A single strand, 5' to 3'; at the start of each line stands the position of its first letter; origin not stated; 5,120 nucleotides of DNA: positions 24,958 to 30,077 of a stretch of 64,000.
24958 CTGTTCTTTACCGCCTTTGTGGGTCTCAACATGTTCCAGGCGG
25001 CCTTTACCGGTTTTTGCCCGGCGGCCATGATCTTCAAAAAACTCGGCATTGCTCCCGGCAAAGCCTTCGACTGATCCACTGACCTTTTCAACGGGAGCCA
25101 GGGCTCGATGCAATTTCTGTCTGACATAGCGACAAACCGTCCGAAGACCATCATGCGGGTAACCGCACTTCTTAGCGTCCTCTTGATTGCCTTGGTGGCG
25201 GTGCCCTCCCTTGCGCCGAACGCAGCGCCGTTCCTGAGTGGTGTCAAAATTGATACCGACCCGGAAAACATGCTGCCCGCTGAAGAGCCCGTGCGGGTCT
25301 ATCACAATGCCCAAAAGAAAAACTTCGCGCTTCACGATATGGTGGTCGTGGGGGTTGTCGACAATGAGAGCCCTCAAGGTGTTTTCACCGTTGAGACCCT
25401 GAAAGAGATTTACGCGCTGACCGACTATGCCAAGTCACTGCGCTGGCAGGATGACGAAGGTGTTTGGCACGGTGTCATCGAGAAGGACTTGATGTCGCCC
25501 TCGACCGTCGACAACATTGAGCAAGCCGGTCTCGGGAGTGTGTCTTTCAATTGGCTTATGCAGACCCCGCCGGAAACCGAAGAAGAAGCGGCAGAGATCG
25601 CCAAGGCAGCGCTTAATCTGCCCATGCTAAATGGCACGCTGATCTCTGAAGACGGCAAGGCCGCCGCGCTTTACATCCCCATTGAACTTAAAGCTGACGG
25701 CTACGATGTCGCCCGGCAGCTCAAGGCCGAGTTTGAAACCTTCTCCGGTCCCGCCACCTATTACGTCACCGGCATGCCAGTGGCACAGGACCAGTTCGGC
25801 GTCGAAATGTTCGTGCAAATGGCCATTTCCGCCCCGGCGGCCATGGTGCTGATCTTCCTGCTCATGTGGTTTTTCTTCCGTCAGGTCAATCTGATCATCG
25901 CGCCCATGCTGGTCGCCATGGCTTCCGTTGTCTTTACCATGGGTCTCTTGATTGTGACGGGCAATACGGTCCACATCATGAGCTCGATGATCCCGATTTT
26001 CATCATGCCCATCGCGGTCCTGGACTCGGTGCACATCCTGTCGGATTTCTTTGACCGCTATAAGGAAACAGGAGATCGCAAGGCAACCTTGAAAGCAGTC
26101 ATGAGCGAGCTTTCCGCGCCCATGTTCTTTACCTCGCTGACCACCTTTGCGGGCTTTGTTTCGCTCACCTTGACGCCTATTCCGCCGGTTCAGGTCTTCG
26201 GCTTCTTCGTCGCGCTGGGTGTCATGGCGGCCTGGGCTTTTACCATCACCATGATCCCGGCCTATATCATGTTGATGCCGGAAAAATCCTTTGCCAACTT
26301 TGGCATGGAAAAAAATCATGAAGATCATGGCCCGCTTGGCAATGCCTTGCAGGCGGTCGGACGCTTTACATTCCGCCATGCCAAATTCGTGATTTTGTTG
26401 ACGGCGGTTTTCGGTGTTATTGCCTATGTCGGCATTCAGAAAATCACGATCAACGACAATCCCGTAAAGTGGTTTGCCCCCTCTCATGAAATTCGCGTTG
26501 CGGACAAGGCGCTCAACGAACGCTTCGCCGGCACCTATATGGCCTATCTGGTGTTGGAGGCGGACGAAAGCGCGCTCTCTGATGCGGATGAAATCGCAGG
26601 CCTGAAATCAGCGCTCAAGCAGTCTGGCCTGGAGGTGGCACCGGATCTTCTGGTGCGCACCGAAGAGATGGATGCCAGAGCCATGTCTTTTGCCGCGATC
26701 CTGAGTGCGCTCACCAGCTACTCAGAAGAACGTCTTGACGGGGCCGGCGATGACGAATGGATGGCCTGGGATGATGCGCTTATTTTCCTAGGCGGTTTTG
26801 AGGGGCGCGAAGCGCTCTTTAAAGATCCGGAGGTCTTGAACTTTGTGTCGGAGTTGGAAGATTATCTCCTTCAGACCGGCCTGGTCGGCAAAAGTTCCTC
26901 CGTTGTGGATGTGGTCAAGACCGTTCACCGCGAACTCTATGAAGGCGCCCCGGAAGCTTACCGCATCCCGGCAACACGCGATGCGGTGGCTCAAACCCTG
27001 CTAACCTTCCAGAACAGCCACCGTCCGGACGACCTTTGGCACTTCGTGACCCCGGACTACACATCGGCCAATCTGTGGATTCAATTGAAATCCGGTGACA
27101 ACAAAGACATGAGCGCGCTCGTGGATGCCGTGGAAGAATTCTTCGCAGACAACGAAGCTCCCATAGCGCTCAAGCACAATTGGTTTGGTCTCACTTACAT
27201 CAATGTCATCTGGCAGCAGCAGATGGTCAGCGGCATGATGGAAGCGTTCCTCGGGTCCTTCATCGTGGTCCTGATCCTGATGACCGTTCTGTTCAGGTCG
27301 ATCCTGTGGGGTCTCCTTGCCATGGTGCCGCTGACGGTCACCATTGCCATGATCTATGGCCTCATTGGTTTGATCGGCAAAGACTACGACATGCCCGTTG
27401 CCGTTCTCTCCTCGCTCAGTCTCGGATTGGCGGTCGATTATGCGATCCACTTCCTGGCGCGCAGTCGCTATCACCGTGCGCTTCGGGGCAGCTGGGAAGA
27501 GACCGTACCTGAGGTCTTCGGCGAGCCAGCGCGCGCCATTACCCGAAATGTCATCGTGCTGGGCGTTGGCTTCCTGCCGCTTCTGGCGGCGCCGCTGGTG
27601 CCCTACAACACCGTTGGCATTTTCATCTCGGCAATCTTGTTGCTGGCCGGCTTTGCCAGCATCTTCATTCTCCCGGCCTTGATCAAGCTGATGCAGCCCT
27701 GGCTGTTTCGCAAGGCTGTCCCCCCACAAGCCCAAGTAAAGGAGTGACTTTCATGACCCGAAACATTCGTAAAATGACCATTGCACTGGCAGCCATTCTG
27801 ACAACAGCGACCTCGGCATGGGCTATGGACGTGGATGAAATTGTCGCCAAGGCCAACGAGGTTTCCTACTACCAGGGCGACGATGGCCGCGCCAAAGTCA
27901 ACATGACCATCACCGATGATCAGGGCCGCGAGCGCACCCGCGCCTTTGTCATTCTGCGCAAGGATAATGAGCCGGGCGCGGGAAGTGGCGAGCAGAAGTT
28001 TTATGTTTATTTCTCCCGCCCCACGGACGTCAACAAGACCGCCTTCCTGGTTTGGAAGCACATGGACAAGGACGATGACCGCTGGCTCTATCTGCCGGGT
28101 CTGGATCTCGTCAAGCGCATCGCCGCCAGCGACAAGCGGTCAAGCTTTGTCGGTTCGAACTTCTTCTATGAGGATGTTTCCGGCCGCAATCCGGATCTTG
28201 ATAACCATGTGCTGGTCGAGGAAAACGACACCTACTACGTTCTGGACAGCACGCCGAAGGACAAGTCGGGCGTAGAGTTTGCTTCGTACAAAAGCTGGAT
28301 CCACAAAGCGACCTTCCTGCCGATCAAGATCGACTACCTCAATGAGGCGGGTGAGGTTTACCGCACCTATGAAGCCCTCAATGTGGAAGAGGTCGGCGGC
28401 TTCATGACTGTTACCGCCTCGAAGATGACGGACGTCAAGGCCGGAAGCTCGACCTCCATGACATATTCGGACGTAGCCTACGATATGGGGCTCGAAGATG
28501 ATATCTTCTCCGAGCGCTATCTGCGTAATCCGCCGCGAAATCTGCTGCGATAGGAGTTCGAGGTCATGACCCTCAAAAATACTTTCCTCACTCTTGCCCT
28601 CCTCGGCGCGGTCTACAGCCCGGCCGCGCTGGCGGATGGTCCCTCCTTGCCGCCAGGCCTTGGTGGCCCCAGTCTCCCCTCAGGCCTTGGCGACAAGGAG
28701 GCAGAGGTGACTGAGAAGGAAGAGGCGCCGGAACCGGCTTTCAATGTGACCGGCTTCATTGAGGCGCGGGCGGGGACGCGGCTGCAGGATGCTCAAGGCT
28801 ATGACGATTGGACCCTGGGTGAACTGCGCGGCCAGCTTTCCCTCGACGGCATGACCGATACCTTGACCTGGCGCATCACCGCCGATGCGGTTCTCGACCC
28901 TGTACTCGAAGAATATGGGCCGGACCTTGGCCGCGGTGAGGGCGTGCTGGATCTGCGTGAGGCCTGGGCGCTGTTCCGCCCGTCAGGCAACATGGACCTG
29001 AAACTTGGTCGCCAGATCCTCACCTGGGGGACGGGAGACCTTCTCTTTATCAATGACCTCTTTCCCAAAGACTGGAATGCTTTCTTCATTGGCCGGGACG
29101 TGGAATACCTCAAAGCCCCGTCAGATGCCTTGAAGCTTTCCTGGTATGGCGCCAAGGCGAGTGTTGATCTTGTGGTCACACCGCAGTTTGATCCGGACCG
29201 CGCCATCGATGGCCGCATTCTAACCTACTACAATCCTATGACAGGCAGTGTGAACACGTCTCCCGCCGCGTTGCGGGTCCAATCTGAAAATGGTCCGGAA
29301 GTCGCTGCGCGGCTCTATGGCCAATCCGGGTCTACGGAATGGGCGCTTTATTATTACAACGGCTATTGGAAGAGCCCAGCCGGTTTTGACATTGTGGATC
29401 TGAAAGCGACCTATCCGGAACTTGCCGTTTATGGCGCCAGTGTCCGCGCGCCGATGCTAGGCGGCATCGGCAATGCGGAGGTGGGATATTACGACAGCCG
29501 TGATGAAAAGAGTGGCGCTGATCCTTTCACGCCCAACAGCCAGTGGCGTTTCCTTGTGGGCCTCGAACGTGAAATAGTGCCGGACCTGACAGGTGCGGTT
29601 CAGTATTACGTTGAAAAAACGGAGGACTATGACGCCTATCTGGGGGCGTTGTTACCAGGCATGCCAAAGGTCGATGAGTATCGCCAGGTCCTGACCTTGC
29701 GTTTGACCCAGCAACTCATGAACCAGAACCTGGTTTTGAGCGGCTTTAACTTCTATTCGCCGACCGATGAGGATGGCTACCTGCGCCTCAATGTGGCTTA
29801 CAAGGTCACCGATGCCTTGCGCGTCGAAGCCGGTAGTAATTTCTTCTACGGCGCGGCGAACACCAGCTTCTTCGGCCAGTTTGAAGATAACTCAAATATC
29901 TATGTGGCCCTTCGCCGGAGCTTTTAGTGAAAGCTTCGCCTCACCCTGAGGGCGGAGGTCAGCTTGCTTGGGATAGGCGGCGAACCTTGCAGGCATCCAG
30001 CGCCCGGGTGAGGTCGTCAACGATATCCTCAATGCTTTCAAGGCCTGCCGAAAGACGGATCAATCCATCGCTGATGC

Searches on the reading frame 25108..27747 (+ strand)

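Call 22: search_protein_families(library=pfam, proteins=[window:25108-27747:+], max_evalue=0.0001)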
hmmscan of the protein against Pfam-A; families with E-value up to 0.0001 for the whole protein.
window:25108-27747:+ (879 aa): 3 families
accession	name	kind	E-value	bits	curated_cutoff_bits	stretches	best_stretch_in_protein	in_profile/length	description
PF03176.21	MMPL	-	7.2e-32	111.1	20.5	2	169-391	71-303/333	MMPL family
PF02460.24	Patched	-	2.6e-10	40.7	23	1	253-387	21-154/156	Patched SSD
PF12349.14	Sterol-sensing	-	5.8e-08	33.2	22.3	1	259-387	5-133/153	Sterol-sensing domain of SREBP cleavage-activation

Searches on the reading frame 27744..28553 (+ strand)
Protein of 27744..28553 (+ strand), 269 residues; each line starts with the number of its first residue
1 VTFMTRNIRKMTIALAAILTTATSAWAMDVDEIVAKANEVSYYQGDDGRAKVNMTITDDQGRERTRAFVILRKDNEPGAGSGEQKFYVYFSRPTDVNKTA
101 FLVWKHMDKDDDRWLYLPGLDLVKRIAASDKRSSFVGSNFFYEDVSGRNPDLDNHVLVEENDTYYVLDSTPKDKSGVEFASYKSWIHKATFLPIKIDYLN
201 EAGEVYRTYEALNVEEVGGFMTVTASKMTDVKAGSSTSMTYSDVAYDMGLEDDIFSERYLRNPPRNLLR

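Call 22: search_protein_families(library=pfam, proteins=[window:27744-28553:+], max_evalue=0.0001)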
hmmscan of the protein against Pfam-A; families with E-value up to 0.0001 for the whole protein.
window:27744-28553:+ (269 aa): 2 families
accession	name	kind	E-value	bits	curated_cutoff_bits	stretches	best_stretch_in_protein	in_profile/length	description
PF17131.11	LolA_like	-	1.3e-57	194.9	30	1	82-261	1-183/184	Outer membrane lipoprotein-sorting protein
PF07044.18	DUF1329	-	3.1e-07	30.5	23.1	1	73-153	130-215/368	Protein of unknown function (DUF1329)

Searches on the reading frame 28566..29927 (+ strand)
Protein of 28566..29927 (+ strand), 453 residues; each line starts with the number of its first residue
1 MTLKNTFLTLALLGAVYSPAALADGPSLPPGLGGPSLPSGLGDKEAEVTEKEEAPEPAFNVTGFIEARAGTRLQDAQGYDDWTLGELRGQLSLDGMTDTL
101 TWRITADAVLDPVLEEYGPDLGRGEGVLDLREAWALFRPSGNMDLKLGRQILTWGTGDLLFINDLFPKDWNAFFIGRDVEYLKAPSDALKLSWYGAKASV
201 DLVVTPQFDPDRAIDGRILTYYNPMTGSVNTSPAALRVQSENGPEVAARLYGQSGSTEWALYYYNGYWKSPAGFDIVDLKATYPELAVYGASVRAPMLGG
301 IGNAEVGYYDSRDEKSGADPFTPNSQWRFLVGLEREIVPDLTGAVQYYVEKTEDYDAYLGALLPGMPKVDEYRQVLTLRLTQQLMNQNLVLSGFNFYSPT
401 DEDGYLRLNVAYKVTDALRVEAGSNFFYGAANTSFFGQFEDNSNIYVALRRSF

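Call 22: search_protein_families(library=pfam, proteins=[window:28566-29927:+], max_evalue=0.0001)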
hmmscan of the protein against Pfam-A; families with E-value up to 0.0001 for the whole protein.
window:28566-29927:+ (453 aa): 1 family
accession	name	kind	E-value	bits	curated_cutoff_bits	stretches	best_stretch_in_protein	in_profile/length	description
PF06980.17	DUF1302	-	4.6e-05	23.1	23.2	1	122-296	138-349/541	Protein of unknown function (DUF1302)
